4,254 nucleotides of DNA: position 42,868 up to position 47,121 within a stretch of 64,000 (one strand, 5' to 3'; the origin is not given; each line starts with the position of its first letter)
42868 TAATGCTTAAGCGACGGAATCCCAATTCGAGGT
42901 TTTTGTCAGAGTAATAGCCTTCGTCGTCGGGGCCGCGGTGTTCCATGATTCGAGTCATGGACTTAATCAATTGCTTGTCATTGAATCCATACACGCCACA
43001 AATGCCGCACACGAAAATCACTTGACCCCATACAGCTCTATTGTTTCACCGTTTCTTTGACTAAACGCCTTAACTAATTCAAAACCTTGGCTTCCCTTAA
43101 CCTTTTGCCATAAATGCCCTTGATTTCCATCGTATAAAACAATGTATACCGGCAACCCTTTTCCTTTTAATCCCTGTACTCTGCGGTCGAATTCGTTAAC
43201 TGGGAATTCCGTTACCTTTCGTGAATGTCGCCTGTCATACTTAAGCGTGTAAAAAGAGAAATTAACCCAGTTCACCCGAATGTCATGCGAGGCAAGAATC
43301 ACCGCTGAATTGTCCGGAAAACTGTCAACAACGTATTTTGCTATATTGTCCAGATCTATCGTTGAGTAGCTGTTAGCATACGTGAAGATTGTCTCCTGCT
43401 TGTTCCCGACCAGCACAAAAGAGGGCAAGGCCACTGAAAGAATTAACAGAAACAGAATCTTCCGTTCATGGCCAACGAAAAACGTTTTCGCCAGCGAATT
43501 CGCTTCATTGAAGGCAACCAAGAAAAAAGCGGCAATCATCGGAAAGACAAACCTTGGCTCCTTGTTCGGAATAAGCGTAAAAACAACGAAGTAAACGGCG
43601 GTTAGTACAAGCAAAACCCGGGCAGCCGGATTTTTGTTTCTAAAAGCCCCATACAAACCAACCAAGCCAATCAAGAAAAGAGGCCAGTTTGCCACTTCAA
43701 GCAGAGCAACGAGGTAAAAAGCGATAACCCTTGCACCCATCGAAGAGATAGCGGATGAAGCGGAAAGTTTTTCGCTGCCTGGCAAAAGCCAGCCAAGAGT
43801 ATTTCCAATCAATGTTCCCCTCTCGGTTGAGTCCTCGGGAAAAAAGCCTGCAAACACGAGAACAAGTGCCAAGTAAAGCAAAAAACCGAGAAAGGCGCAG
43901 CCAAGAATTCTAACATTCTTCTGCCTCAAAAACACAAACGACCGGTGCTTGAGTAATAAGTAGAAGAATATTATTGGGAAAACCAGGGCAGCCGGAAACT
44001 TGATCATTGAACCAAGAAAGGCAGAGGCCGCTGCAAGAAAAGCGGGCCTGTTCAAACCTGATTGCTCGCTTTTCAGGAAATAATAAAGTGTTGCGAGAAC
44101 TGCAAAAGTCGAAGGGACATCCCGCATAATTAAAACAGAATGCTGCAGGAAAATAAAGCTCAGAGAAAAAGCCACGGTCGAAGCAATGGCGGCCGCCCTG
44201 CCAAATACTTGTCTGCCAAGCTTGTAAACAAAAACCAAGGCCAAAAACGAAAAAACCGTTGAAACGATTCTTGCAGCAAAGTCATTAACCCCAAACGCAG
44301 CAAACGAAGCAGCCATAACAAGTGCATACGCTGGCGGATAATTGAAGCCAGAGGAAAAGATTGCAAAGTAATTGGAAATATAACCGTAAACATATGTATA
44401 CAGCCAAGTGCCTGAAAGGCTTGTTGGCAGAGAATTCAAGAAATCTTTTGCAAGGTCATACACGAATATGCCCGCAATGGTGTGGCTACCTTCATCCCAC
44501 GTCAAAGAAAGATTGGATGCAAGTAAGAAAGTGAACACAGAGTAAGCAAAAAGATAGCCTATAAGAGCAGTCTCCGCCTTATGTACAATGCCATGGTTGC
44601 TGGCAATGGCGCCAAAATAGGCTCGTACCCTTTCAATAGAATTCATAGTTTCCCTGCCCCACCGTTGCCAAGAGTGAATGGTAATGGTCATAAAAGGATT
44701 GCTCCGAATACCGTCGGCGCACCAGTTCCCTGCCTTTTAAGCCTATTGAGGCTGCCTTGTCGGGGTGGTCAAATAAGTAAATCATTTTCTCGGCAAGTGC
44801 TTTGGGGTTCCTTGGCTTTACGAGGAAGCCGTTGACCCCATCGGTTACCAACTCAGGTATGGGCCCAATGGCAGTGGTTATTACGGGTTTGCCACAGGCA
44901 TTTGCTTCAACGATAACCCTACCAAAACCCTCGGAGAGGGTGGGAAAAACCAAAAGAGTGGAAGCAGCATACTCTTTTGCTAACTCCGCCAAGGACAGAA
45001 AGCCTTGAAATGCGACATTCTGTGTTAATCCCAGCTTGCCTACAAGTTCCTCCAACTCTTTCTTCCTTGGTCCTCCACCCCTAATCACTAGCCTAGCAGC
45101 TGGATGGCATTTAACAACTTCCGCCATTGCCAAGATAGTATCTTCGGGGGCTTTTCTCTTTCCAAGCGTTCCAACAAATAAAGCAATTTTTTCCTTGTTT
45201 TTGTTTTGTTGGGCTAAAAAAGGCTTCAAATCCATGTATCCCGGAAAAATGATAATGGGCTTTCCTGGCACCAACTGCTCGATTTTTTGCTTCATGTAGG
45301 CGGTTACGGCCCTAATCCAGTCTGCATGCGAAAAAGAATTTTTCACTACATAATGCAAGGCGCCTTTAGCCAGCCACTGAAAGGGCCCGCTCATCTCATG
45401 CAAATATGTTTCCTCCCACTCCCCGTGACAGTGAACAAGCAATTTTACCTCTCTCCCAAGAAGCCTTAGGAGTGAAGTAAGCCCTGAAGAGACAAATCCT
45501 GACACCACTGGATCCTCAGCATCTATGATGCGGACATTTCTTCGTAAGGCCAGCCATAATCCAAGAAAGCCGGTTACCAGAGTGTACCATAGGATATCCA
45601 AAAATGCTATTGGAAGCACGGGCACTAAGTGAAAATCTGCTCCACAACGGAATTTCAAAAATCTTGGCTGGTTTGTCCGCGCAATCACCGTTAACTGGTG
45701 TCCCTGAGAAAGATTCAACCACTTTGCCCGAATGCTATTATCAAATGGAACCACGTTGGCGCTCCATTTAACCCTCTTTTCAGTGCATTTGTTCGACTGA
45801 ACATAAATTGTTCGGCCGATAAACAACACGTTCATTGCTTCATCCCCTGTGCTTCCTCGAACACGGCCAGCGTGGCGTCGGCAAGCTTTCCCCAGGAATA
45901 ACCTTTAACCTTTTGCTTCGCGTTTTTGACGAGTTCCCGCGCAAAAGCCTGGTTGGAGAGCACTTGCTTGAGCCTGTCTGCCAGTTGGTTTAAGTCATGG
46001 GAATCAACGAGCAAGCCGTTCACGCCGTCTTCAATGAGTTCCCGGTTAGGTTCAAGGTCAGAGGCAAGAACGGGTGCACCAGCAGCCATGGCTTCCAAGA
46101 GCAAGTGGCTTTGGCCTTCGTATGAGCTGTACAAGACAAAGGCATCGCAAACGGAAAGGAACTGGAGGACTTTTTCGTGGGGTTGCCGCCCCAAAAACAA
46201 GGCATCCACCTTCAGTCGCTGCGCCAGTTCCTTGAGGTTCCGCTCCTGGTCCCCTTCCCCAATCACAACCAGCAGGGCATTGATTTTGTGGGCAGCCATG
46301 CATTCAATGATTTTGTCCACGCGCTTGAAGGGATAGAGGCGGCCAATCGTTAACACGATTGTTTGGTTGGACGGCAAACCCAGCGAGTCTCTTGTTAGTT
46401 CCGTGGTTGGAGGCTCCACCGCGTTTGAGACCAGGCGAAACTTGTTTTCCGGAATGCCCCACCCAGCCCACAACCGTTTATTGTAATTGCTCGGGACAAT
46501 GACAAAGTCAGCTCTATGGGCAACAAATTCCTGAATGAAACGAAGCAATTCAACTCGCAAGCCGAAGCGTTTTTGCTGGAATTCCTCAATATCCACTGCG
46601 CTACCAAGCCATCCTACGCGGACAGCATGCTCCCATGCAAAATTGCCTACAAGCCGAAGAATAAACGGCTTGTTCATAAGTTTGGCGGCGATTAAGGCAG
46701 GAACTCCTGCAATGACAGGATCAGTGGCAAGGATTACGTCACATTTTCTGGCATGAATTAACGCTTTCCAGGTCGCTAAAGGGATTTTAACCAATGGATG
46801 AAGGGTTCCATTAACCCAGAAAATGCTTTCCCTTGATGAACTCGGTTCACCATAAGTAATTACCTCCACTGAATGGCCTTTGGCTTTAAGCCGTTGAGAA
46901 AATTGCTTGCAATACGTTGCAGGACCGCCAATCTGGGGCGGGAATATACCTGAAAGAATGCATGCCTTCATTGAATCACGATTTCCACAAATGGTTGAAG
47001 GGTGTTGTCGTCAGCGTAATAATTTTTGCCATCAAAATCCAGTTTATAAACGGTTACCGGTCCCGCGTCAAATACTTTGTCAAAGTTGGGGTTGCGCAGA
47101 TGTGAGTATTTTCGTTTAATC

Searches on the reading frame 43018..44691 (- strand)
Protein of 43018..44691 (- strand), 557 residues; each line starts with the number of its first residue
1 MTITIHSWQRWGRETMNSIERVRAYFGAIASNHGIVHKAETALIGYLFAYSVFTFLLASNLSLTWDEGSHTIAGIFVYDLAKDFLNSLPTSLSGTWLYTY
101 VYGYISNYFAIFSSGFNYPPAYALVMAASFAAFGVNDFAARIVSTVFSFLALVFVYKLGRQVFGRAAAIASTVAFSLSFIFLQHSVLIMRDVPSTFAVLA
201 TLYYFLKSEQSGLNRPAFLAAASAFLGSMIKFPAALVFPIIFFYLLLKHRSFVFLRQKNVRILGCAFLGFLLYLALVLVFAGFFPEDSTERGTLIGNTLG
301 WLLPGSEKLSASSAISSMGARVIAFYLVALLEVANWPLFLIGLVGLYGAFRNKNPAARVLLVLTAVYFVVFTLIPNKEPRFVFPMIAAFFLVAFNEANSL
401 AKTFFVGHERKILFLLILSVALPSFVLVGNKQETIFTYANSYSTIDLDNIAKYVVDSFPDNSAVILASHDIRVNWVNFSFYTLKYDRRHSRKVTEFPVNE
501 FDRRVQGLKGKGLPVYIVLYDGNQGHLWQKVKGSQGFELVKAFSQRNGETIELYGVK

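Call 20: search_protein_families(library=pfam, proteins=[window:43018-44691:-], max_evalue=0.001)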
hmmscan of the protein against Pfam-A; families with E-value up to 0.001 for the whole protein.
window:43018-44691:- (557 aa): 3 families
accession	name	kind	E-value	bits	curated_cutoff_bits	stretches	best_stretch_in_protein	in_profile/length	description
PF13231.12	PMT_2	-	1.9e-17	64.4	26.1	1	119-269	3-150/160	Dolichyl-phosphate-mannose-protein mannosyltransferase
PF03901.23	Glyco_transf_22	-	3.2e-06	27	23.8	1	137-428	80-363/414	Alg9-like mannosyltransferase family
PF02366.24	PMT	-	3.3e-06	27.3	22.7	1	115-248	59-199/245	Dolichyl-phosphate-mannose-protein mannosyltransferase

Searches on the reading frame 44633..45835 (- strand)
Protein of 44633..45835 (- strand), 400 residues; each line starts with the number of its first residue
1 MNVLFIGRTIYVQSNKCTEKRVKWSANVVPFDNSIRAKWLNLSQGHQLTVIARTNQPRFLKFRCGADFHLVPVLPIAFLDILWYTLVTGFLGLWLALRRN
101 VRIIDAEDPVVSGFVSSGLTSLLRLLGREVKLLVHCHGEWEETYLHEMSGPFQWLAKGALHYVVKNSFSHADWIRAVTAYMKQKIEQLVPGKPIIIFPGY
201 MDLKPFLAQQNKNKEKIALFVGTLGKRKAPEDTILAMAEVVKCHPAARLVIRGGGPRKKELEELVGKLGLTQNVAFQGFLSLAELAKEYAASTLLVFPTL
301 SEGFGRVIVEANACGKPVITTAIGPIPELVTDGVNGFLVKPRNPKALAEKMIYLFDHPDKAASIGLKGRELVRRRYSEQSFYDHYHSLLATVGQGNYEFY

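Call 20: search_protein_families(library=pfam, proteins=[window:44633-45835:-], max_evalue=0.001)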
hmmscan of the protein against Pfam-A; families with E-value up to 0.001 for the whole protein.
window:44633-45835:- (400 aa): 6 families
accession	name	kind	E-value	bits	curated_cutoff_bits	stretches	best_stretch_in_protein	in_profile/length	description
PF00534.26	Glycos_transf_1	-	3.8e-43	147.4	26.4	1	210-370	9-171/172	Glycosyl transferases group 1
PF13692.12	Glyco_trans_1_4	-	4.2e-36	124.7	27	1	216-356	2-141/142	Glycosyl transferases group 1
PF13439.12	Glyco_transf_4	-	1.4e-09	38.6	28.5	1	44-198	18-163/170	Glycosyltransferase Family 4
PF20706.3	GT4-conflict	-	6.7e-08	32.4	26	1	170-321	146-311/385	Family 4 Glycosyltransferase in conflict systems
PF13524.12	Glyco_trans_1_2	-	8.1e-08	32.8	25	1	248-377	16-134/144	Glycosyl transferase-like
PF13579.12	Glyco_trans_4_4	-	3.9e-06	27.7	29.7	1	43-190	16-148/158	Glycosyl transferase 4-like domain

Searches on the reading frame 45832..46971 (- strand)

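Call 21: search_protein_families(library=pfam, proteins=[window:45832-46971:-], max_evalue=0.001)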
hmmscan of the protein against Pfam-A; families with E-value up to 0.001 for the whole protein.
window:45832-46971:- (379 aa): 5 families
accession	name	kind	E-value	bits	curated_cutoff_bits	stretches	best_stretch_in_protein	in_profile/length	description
PF00534.26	Glycos_transf_1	-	2.2e-38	131.9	26.4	1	192-353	4-171/172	Glycosyl transferases group 1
PF13692.12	Glyco_trans_1_4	-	2.2e-27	96.5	27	1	205-340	3-142/142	Glycosyl transferases group 1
PF13439.12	Glyco_transf_4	-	7.7e-17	62.3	28.5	1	14-186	1-167/170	Glycosyltransferase Family 4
PF13579.12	Glyco_trans_4_4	-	2.1e-13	51.3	29.7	1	15-183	1-157/158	Glycosyl transferase 4-like domain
PF13524.12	Glyco_trans_1_2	-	6.3e-08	33.1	25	1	258-362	30-137/144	Glycosyl transferase-like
